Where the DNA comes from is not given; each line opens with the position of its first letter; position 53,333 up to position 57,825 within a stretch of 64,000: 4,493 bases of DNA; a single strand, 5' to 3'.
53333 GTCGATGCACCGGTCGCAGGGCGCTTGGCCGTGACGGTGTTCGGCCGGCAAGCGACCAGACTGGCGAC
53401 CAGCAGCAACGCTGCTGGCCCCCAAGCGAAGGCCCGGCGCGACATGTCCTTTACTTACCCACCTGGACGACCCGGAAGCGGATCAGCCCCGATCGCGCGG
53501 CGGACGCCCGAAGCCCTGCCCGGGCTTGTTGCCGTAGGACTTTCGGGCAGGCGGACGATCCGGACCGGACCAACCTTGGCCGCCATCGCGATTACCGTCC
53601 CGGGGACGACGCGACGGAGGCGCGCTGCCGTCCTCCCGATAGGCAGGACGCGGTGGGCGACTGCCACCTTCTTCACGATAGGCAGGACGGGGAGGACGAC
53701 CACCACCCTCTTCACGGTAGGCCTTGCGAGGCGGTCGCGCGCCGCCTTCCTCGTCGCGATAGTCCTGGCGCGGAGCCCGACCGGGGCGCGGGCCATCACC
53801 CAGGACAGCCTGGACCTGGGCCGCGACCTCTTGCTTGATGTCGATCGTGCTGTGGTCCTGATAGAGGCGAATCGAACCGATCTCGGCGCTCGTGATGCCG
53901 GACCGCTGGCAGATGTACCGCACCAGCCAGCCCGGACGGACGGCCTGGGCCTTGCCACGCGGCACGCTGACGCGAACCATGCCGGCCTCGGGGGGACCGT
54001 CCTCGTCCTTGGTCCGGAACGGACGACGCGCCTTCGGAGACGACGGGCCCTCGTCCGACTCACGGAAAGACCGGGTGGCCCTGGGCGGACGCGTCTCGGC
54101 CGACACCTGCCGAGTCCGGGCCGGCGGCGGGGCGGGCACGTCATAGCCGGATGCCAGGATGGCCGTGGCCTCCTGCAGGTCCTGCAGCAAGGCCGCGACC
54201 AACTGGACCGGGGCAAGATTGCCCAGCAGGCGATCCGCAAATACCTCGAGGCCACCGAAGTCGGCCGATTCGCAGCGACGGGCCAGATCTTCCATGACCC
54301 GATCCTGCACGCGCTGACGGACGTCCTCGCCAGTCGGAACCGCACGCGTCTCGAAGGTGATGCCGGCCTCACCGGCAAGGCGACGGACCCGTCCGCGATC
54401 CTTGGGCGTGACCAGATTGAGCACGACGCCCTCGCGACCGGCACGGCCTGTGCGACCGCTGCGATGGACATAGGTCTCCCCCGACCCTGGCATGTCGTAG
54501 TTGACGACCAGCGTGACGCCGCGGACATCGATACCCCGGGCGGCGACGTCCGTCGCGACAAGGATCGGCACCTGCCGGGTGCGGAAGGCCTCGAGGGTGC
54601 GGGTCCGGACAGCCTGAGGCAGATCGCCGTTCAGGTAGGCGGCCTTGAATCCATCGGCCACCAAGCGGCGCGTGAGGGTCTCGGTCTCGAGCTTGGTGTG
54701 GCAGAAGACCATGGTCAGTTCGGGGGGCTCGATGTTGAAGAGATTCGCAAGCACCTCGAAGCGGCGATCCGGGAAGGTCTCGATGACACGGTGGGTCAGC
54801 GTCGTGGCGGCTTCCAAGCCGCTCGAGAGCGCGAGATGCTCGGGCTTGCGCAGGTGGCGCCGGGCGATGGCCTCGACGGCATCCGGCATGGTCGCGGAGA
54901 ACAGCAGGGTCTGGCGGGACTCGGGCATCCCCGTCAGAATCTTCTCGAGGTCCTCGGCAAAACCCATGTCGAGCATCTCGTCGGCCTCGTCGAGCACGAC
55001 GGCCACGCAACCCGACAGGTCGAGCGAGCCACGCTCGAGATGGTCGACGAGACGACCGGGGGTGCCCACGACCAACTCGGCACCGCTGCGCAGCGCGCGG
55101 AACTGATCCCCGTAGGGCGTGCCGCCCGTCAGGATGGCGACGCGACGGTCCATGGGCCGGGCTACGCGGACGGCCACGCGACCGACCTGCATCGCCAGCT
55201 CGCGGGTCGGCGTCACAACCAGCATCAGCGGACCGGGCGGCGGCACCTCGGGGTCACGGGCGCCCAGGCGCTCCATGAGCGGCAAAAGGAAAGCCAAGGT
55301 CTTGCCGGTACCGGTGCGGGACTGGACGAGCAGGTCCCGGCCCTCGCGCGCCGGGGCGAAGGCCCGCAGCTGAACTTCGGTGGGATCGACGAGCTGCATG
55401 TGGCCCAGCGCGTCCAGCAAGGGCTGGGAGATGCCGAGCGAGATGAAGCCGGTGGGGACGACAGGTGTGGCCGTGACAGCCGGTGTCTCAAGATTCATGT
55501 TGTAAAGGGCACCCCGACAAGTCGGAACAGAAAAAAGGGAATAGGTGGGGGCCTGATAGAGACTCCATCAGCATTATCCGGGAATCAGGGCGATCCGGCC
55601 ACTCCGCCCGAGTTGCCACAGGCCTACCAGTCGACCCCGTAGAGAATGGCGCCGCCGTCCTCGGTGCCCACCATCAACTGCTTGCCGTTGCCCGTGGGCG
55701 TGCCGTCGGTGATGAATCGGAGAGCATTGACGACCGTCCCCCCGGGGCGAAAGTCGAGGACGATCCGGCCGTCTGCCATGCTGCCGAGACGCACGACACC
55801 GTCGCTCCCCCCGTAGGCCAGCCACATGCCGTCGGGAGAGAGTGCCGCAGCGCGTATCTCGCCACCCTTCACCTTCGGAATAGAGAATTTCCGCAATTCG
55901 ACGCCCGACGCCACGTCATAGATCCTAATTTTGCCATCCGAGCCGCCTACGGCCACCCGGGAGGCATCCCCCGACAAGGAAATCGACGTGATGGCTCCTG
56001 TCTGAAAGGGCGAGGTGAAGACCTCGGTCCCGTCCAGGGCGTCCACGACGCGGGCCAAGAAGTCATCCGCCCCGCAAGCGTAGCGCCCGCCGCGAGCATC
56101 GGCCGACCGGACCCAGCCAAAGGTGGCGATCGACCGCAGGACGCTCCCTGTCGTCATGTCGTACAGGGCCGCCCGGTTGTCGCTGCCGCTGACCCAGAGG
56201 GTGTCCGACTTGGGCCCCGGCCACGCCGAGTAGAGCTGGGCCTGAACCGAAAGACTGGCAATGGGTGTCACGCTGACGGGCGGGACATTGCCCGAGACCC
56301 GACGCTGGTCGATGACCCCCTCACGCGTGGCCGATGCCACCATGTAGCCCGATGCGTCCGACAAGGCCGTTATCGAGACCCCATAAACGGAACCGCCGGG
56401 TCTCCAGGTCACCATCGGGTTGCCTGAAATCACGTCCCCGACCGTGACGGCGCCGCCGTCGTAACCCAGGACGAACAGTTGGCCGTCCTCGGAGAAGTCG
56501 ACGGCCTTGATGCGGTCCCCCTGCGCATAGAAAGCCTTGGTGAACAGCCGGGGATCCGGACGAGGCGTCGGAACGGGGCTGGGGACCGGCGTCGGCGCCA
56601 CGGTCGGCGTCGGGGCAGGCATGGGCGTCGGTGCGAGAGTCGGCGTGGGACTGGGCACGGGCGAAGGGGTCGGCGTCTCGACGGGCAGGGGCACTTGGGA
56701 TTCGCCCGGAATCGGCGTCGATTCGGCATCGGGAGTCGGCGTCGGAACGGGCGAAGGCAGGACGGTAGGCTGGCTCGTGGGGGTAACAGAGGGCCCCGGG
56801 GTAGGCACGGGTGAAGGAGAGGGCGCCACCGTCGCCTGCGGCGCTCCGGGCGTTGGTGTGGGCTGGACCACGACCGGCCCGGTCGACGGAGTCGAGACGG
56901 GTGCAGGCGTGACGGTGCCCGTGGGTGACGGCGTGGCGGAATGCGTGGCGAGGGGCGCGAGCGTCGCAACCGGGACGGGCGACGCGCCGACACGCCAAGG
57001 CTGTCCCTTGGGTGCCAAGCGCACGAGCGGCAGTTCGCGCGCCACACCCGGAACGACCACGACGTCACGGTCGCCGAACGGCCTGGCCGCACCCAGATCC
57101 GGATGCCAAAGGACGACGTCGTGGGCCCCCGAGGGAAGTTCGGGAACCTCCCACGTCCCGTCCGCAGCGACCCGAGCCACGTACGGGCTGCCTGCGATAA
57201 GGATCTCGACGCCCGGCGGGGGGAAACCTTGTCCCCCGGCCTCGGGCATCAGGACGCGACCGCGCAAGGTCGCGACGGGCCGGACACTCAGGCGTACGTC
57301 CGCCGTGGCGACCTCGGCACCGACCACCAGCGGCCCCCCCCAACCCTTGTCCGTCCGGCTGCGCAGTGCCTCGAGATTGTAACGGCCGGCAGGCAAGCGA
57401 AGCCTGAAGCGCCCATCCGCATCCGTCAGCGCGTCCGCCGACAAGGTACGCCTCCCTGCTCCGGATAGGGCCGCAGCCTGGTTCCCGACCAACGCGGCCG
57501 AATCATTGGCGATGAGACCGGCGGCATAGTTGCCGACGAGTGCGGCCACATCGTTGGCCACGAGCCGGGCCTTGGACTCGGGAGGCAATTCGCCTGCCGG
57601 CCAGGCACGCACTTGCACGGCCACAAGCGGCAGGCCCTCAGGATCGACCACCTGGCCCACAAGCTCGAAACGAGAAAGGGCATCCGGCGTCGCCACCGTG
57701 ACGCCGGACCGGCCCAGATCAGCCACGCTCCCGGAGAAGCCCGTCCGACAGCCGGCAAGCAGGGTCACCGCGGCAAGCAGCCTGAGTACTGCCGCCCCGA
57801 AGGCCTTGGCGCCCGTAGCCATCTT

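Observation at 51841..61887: Cluster of paralogous lipoproteins with a CarbopepD_reg-like domain carrying tandem '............' repeats, PT-rich linkers and WD40 propellers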

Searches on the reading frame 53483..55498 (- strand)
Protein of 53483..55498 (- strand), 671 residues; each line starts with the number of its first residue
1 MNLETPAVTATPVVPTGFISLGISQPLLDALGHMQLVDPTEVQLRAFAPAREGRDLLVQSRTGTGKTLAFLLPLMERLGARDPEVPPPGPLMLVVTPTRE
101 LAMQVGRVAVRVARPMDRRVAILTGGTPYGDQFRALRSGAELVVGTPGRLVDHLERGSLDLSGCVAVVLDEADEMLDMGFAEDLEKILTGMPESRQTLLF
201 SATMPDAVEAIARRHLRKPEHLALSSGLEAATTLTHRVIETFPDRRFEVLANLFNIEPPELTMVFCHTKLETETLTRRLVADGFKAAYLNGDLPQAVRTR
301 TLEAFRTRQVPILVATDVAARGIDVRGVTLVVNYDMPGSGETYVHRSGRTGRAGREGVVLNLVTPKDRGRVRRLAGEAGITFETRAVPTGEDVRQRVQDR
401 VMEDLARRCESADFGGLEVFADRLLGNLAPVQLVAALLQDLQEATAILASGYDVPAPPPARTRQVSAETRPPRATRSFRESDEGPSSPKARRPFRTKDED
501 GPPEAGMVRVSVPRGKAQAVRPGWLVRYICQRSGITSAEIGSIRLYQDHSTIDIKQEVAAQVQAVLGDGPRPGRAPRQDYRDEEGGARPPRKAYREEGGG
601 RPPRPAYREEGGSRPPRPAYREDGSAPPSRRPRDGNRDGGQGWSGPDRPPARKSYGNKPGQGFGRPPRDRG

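Call 7: search_protein_families(library=pfam, proteins=[window:53483-55498:-], max_evalue=0.1)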
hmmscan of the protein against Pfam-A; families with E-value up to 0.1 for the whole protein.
window:53483-55498:- (671 aa): 5 families
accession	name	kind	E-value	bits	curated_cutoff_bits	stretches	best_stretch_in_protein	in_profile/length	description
PF00270.35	DEAD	-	4.6e-44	150.5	26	1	40-210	1-166/167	DEAD/DEAH box helicase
PF00271.37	Helicase_C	-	3.1e-28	98.7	23.5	1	247-354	3-110/110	Helicase conserved C-terminal domain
PF03880.21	DbpA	-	2.1e-13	50.5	25.6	1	512-575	4-67/72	DbpA RNA binding domain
PF04851.21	ResIII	-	0.017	15.5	22.5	1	51-204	21-162/164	Type III restriction enzyme, res subunit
PF14617.12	CMS1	-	0.089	12.6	35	0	142-215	178-244/250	U3-containing 90S pre-ribosomal complex subunit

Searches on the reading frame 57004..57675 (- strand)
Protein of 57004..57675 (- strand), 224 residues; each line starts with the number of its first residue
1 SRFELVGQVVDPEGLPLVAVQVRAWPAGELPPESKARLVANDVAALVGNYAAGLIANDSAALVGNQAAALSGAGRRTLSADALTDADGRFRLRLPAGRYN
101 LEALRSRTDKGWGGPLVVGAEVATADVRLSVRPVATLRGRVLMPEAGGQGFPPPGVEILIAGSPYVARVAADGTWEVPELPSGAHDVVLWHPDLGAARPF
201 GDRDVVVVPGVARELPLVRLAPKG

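Call 9: find_homologous_proteins(query=window:57004-57675:-, max_evalue=0.001)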
Query seq(224 aa) (224 aa): 1 proteins with E <= 0.001 among 8000 candidates.
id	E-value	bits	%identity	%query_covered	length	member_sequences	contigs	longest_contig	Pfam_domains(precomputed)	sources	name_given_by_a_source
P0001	1.3e-4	40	31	60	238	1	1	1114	PF13715.13,PF13620.13,PF09430.17,PF22904.4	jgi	-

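Call 20: search_protein_representatives(alignment_id=A1)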
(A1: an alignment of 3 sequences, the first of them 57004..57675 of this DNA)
Query: 3 sequences, 219 profile positions. Proteins with E-value up to 0.001 (for the whole library): 17519; up to 1e-10: 2694; up to 1e-30: 42. The best 150 are listed.
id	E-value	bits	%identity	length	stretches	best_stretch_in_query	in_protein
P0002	8.5e-94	329.4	-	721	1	1-219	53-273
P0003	4.5e-62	225.7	-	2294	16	82-217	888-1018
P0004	1.6e-59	217.4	-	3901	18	75-189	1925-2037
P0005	2.2e-54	200.6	-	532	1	2-218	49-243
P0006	3.0e-50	187.0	-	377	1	3-200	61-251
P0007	2.4e-48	180.9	-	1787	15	94-184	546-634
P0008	1.1e-47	178.6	-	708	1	3-206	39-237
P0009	9.6e-46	172.3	-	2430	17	143-218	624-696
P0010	1.6e-44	168.3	-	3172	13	75-210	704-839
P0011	3.1e-42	160.9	-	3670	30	108-179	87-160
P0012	5.6e-42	160.0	-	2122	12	72-184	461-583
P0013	1.9e-41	158.3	-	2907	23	129-208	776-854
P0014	3.4e-41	157.5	-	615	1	2-217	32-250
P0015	2.4e-38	148.1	-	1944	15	78-193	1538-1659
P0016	3.8e-38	147.5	-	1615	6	72-195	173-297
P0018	5.2e-37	143.8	-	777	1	2-216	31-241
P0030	1.6e-34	135.6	-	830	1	2-217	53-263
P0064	7.1e-29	117.2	-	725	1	4-217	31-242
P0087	6.4e-27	110.8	-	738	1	2-215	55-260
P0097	1.0e-25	106.9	-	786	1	2-218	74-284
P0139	1.5e-23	99.8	-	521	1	4-185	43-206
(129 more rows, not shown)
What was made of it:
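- Tried and rejected: I used the exhaustive search instead (call 20).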

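Call 28: list_cluster_members(proteins=[P0002, P0005, P0006, P0008, P0018, P0030, P0064, P0087, P0097, P0139])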
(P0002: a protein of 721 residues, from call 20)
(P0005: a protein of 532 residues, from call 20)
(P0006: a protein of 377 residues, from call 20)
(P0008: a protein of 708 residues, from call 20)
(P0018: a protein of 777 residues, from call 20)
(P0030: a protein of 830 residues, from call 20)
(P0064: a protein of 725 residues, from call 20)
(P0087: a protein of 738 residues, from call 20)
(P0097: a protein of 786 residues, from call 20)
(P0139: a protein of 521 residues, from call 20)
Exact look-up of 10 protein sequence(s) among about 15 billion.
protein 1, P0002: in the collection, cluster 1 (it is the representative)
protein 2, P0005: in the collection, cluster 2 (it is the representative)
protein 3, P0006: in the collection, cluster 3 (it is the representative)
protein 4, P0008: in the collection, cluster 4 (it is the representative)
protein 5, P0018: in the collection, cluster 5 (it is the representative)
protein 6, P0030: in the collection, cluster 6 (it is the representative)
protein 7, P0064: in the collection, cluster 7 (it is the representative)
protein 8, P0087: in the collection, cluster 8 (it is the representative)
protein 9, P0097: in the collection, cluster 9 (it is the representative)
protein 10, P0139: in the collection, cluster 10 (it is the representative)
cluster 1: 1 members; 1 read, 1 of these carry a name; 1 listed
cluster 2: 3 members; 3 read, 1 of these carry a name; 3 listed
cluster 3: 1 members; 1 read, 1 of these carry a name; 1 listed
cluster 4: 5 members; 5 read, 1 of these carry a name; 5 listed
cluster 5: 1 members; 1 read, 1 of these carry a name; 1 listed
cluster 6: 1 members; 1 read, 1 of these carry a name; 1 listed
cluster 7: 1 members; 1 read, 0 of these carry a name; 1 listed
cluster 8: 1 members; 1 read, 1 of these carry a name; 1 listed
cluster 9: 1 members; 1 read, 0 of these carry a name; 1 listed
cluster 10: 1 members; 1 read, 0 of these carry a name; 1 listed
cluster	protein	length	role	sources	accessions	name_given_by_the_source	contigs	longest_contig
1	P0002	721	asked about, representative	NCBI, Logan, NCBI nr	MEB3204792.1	MAG: hypothetical protein VKP57_08830 [Candidatus Sericytochromatia bacterium] | hypothetical protein [Candidatus Sericytochromatia bacterium]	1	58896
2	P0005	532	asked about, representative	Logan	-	-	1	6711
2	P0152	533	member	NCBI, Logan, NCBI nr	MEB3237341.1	MAG: carboxypeptidase-like regulatory domain-containing protein [Candidatus ... | carboxypeptidase-like regulatory domain-containing protein [Candidatus Sericytochromatia ...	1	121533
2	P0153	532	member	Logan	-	-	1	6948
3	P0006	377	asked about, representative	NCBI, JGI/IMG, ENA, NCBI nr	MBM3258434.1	MAG: hypothetical protein FJY99_01650 [Candidatus Sericytochromatia bacterium] | hypothetical protein [Candidatus Tanganyikabacteria bacterium]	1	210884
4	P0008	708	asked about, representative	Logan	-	-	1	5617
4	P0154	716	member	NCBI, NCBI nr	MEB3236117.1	MAG: carboxypeptidase-like regulatory domain-containing protein [Candidatus ... | carboxypeptidase-like regulatory domain-containing protein [Candidatus Sericytochromatia ...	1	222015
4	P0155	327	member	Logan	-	-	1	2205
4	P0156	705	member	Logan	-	-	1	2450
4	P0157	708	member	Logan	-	-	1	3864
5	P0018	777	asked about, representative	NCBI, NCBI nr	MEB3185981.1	MAG: hypothetical protein VKP72_00925 [bacterium] | hypothetical protein [bacterium]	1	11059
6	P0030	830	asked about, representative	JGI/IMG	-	sugar lactone lactonase YvrE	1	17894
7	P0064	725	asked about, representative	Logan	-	-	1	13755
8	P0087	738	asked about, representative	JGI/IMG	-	hypothetical protein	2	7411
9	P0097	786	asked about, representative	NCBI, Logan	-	-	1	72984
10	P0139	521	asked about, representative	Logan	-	-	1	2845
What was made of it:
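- The closest relatives are named Candidatus Sericytochromatia or Tanganyikabacteria (call 28).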

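Call 33: predict_structure(alignment_id=A2)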
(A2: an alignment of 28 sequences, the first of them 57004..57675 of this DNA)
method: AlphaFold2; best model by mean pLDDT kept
length: 224 residues; sequences in the alignment: 28
mean_pLDDT: 80.0   pTM: 0.76
mean pLDDT of the five models: 80.0, 76.7, 76.2, 76.1, 75.9
residues with pLDDT >= 90: 118; 70-90: 46; 50-70: 23; < 50: 37
segments of 3 or more residues with pLDDT < 50: 40-75
pLDDT, mean of each block of 10 residues (from residue 1): 93 98 92 65 38 35 43 54 97 93 98 92 78 97 65 84 94 94 94 84 92 88 62
secondary structure, 60 per line:
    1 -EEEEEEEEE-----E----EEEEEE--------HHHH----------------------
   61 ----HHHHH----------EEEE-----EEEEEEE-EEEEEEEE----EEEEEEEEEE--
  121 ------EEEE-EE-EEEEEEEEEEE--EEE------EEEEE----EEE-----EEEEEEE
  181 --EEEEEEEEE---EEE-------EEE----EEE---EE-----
elements in order: E2-10 E21-26 H35-38 H65-69 E80-83 E89-95 E97-104 E109-118 E127-130 E135-145 E148-150 E157-161 E166-168 E174-180 E183-191 E195-197 E205-207 E212-214

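Call 34: find_homologous_proteins(query=A2, max_evalue=1e-10)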
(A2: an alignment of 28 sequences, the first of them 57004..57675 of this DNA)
Query A2 (28 sequences) (224 aa, profile of the alignment): 1 proteins with E <= 1e-10 among 8000 candidates.
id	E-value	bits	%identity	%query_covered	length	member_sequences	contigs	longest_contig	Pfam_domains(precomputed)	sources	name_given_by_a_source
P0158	1.4e-23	102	30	59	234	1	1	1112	PF17863.8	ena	-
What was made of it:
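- Tried and rejected: The word index was saturated by low-complexity words (calls 9, 34).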

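Call 48: search_solved_structures(query=A2, max_evalue=0.01)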
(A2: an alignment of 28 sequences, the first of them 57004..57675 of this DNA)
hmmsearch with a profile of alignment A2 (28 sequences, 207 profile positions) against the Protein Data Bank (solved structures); distinct sequences matched with E-value up to 0.01: 6.
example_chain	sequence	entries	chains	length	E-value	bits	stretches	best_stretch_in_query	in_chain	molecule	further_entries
9c7v_B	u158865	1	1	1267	1.6e-07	34.4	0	154-181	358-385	BOS complex subunit NOMO2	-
4wi0_B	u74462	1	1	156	6.3e-05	25.9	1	140-195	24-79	Cellulosomal scaffoldin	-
4u3s_B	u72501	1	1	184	8.8e-05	25.4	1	140-195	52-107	Cellulosomal scaffoldin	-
10ps_A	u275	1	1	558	0.0013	21.6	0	153-174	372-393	Serine-aspartate repeat-containing protein D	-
8eoi_G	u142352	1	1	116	0.0015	21.4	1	124-180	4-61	ER membrane protein complex subunit 7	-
6ww7_G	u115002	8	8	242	0.006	19.5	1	124-179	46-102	ER membrane protein complex subunit 7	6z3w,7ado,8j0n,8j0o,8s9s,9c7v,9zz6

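Call 60: fold_search(model_id=the predicted structure, library=pdb)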
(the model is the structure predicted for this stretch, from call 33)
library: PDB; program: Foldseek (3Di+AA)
matches with E <= 10: 480; with E <= 0.001: 26
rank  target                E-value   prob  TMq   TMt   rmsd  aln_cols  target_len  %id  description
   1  3phs                  1.5e-06  1.00  0.34  0.33  12.9       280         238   13  Crystal Structure of GBS52, the minor pilin in gram-positive pathogen Streptococcus agalactiae (released 2010-11-17)
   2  6fwv_A                1.0e-05  1.00  0.28  0.14  17.1       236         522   10  The Bacillus anthracis TIE protein (released 2018-08-08)
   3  3kcp_A                2.4e-05  1.00  0.29  0.22  22.5       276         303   13  Crystal structure of interacting Clostridium thermocellum multimodular components (released 2010-02-09)
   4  6vjb                  2.7e-05  1.00  0.27  0.06  13.8       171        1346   19  Crystal structure of a catalytically inactive CXC Chemokine-degrading protease SpyCEP from Streptococcus pyogenes (released 2020-04-15)
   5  6fwv_B                3.0e-05  1.00  0.27  0.14  17.3       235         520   10  The Bacillus anthracis TIE protein (released 2018-08-08)
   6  9c7u_B                3.4e-05  1.00  0.29  0.34  16.1       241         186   14  Structure of the human truncated BOS complex in GDN (released 2024-08-21)
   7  4fl4_C                4.0e-05  1.00  0.30  0.22  22.3       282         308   13  Scaffoldin conformation and dynamics revealed by a ternary complex from the Clostridium thermocellum cellulosome (released 2012-06-27)
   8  4fl4_I                6.8e-05  1.00  0.29  0.22  21.0       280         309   11  Scaffoldin conformation and dynamics revealed by a ternary complex from the Clostridium thermocellum cellulosome (released 2012-06-27)
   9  4fl4_L                1.7e-04  0.99  0.29  0.21  22.1       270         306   12  Scaffoldin conformation and dynamics revealed by a ternary complex from the Clostridium thermocellum cellulosome (released 2012-06-27)
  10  7edd                  2.0e-04  0.99  0.24  0.05  13.4       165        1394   18  Crystal structure of a serine protease from Streptococcus pyogenes (released 2021-05-12)
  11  3rkp_A                2.1e-04  1.00  0.28  0.19  16.9       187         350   11  Crystal structure of BcpA*(D312A), the major pilin subunit of Bacillus cereus (released 2012-05-30)
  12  5hts_E                2.2e-04  1.00  0.28  0.26  19.5       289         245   10  Crystal structure of shaft pilin spaA from Lactobacillus rhamnosus GG - D295N mutant (released 2016-07-20)
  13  5xyr                  2.4e-04  0.99  0.24  0.05  13.2       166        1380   19  Crystal structure of a serine protease from Streptococcus species (released 2018-08-08)
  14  4oq1                  2.5e-04  1.00  0.35  0.26  15.2       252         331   15  Structure of the Streptococcal ancillary pilin (released 2014-04-23)
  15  5f44_C                2.6e-04  1.00  0.30  0.27  18.7       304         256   11  Crystal structure of shaft pilin spaA from Lactobacillus rhamnosus GG (released 2016-07-20)
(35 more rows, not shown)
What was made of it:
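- On CarboxypepD_reg (PF13620): Foldseek matches beta-sandwich stalk domains (call 60).
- Closest known: Tandem Ig-like/CnaB-type stalk domains of Gram-positive pilins and adhesins. Same: These are the best structural matches of the two-sandwich module (Foldseek E 1.5e-6 to 1e-3, call 60).
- Foldseek against the PDB places the module with tandem pilin and stalk domains (call 60).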
